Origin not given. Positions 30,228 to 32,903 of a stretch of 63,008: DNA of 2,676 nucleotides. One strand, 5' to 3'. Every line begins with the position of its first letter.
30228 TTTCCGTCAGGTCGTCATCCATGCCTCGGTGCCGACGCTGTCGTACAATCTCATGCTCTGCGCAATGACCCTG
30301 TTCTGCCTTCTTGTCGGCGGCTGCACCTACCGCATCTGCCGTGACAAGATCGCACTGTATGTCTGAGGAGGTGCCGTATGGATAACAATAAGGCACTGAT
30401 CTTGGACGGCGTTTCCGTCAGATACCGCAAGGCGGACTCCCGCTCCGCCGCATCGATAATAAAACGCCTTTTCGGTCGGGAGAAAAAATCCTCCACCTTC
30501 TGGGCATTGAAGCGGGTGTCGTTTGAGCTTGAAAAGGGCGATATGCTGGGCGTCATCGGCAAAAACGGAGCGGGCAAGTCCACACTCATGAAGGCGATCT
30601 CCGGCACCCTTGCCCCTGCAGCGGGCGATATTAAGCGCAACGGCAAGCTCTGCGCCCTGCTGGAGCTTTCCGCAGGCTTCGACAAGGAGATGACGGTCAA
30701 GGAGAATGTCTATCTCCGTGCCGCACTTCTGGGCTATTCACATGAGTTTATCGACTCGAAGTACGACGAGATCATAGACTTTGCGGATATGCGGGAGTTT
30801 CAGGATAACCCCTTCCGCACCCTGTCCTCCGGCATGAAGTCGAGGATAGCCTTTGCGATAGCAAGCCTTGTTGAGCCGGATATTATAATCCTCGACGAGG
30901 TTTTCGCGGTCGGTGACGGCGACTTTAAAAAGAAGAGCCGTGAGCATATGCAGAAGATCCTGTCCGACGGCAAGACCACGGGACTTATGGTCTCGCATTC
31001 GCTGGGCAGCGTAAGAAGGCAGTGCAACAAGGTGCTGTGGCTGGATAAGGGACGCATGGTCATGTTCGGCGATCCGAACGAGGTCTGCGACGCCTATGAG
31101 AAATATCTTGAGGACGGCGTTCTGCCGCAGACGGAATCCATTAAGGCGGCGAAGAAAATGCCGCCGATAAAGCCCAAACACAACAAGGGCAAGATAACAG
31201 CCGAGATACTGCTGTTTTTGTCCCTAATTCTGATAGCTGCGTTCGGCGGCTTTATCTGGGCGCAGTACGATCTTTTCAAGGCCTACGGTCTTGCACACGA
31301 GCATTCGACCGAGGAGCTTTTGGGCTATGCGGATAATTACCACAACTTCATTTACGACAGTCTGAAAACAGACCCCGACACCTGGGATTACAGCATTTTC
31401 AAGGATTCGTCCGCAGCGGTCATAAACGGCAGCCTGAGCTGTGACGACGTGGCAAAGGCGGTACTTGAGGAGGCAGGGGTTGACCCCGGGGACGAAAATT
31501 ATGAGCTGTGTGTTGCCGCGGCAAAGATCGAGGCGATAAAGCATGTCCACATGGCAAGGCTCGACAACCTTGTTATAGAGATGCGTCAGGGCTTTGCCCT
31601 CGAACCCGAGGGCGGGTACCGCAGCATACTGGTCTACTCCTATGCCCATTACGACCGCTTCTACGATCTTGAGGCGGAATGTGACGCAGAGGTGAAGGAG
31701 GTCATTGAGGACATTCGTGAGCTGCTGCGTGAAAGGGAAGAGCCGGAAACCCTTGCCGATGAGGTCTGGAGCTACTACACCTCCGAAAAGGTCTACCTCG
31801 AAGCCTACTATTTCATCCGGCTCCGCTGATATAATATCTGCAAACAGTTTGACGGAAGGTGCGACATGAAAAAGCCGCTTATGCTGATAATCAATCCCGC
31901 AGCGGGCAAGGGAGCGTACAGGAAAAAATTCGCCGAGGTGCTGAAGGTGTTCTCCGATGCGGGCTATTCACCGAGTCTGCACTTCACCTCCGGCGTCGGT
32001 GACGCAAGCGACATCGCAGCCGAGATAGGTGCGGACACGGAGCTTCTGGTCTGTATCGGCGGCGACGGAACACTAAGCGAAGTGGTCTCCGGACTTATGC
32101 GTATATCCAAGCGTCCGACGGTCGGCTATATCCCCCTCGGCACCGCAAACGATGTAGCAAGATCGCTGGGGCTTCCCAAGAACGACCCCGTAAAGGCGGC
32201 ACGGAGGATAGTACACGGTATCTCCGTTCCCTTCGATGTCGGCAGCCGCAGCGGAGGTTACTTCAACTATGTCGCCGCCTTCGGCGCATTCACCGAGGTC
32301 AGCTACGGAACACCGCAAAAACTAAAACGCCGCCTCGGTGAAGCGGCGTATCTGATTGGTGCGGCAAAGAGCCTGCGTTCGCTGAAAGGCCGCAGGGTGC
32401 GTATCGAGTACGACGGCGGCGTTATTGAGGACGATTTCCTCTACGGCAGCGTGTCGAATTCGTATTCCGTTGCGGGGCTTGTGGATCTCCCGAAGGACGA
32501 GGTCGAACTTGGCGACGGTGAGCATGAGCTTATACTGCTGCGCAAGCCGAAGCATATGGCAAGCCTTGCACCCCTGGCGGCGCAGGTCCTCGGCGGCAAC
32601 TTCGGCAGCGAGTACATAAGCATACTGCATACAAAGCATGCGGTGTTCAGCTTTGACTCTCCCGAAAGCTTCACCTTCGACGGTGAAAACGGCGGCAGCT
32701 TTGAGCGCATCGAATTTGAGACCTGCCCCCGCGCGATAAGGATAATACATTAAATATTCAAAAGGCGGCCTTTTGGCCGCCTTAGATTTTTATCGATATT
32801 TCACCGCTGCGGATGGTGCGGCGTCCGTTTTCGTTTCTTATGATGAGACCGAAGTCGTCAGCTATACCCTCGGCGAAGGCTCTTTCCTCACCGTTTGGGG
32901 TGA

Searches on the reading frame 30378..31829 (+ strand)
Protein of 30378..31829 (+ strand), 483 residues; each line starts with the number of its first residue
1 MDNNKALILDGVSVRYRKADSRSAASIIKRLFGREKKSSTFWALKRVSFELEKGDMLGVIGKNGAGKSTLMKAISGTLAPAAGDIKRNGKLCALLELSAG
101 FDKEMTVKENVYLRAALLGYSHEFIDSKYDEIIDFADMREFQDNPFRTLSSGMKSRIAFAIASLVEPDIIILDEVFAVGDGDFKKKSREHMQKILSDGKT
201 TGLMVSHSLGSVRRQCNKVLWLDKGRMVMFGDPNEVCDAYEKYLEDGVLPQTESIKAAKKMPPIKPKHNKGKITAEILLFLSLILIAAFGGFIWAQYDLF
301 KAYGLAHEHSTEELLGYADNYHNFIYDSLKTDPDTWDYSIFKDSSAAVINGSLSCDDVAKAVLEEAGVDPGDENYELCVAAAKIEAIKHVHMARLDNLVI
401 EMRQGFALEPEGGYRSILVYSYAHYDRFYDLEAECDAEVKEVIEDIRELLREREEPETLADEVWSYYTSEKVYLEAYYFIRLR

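Call 3: search_protein_families(library=pfam, proteins=[window:30378-31829:+], max_evalue=0.01)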
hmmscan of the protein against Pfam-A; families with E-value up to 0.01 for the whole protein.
window:30378-31829:+ (483 aa): 7 families
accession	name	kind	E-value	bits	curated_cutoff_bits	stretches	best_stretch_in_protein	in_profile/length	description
PF00005.33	ABC_tran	-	5.4e-24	85.8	25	1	44-176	1-136/137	ABC transporter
PF13555.12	AAA_29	-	4.2e-05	23.7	27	1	48-85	16-52/61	P-loop containing region of AAA domain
PF13476.12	AAA_23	-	5.7e-05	24.3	27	1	47-188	13-149/201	AAA domain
PF13304.12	AAA_21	-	0.00019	22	27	1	58-75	3-20/304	AAA domain, putative AbiEii toxin, Type IV TA system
PF02463.25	SMC_N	-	0.0041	17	40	1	47-83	18-53/220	RecF/RecN/SMC N terminal domain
PF13175.12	AAA_15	-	0.0068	16.5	32.1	1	50-76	20-45/374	AAA ATPase domain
PF03193.22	RsgA_GTPase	-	0.0086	16.3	30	0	44-87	97-139/174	RsgA GTPase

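Call 4: search_protein_families(library=ncbifam, proteins=[window:30378-31829:+], max_evalue=0.01)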
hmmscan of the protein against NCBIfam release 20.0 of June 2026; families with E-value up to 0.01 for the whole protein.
window:30378-31829:+ (483 aa): 185 families (the best 25 are shown)
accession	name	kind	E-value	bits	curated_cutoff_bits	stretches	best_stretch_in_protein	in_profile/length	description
NF010065.0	PRK13545.1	equivalog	6.8e-55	186.7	538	1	27-246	23-240/549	teichoic acids export protein ATP-binding subunit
NF010066.0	PRK13546.1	equivalog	4.3e-51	173.8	320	1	22-246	18-240/264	teichoic acids export ABC transporter ATP-binding subunit TagH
NF050108.1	galactan_ABC_ATP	equivalog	2.4e-45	154.6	400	1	35-241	36-241/244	galactan export ABC transporter ATP-binding subunit Wzt/RfbE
TIGR01188.1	drrA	subfamily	2.3e-30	105.9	312.45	1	39-245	4-220/302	daunorubicin resistance ABC transporter, ATP-binding protein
TIGR04521.1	ECF_ATPase_2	equivalog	1.3e-29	103.2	330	2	104-266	99-261/279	energy-coupling factor transporter ATPase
TIGR04520.1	ECF_ATPase_1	equivalog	1.8e-28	99.7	315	2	106-246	94-233/269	energy-coupling factor transporter ATPase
TIGR00968.1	3a0106s01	subfamily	9.2e-26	90.8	342.75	1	36-239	8-221/237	sulfate ABC transporter ATP-binding protein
NF010060.0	PRK13537.1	equivalog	4.4e-25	88.2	521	1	35-238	22-235/314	nodulation factor ABC transporter ATP-binding protein NodI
NF033858.1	ABC2_perm_RbbA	equivalog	6.2e-25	87.3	1050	1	35-258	273-507/909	ribosome-associated ATPase/putative transporter RbbA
NF010156.0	PRK13635.1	equivalog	7.2e-25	87.7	392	2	106-260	98-252/279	energy-coupling factor ABC transporter ATP-binding protein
NF010158.0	PRK13637.1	equivalog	5.6e-24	84.7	390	2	104-245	98-241/287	energy-coupling factor transporter ATPase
TIGR01186.1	proV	subfamily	7e-24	84.6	326.6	1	41-263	6-249/363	betaine/proline/choline family ABC transporter ATP-binding protein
NF040933.2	ABC_arch_GlcV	equivalog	7.4e-24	84.3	450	2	104-239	97-232/357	glucose ABC transporter ATP-binding protein GlcV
NF010059.0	PRK13536.1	equivalog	9.9e-24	83.7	549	1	21-238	36-263/342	nodulation factor ABC transporter ATP-binding protein NodI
TIGR01166.1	cbiO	subfamily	2.4e-23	82.6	211.8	2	43-90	7-54/190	cobalt ABC transporter, ATP-binding protein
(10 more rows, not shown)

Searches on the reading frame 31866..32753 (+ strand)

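Call 3: search_protein_families(library=pfam, proteins=[window:31866-32753:+], max_evalue=0.01)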
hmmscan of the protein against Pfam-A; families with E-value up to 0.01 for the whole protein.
window:31866-32753:+ (295 aa): 2 families
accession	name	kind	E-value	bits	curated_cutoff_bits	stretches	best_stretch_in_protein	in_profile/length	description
PF00781.29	DAGK_cat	-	2.8e-33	114.6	23.6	1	4-127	1-124/125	Diacylglycerol kinase catalytic domain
PF19279.4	YegS_C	-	1.8e-05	25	27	1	151-294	16-157/158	YegS C-terminal NAD kinase beta sandwich-like domain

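Call 4: search_protein_families(library=ncbifam, proteins=[window:31866-32753:+], max_evalue=0.01)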
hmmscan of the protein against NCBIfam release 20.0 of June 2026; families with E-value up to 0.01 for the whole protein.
window:31866-32753:+ (295 aa): 11 families
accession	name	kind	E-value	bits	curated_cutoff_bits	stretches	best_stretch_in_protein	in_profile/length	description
NF009874.0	PRK13337.1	equivalog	2.5e-56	190.8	385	1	1-293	1-291/305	diacylglycerol kinase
NF009603.0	PRK13055.1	subfamily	1.4e-51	175.4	342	1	2-293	2-297/335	diacylglycerol kinase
TIGR00147.1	TIGR00147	subfamily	6.6e-46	156.6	118.65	1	5-293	4-292/296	YegS/Rv2252/BmrU family lipid kinase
NF009604.0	PRK13057.1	equivalog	5.7e-33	114.2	274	1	2-294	8-293/302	lipid kinase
NF009605.0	PRK13059.1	equivalog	9.6e-33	113.4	313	1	5-280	4-277/295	putative lipid kinase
NF009602.0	PRK13054.1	equivalog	3.6e-31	108.4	284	1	5-293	6-290/301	lipid kinase YegS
TIGR03702.1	lip_kinase_YegS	equivalog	7.6e-26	90.8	387.45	1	13-293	7-286/295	lipid kinase YegS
NF002033.0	PRK00861.1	subfamily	3e-25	88.5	293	1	2-294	11-303/328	putative lipid kinase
NF009025.0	PRK12361.1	equivalog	7.3e-18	64.1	505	1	2-294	241-538/546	hypothetical protein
NF040993.1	MamU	equivalog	2.1e-16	60.2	400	1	6-173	4-170/296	lipid kinase MamU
NF008882.0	PRK11914.1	equivalog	1.1e-12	47.7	302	1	7-208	13-218/306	diacylglycerol kinase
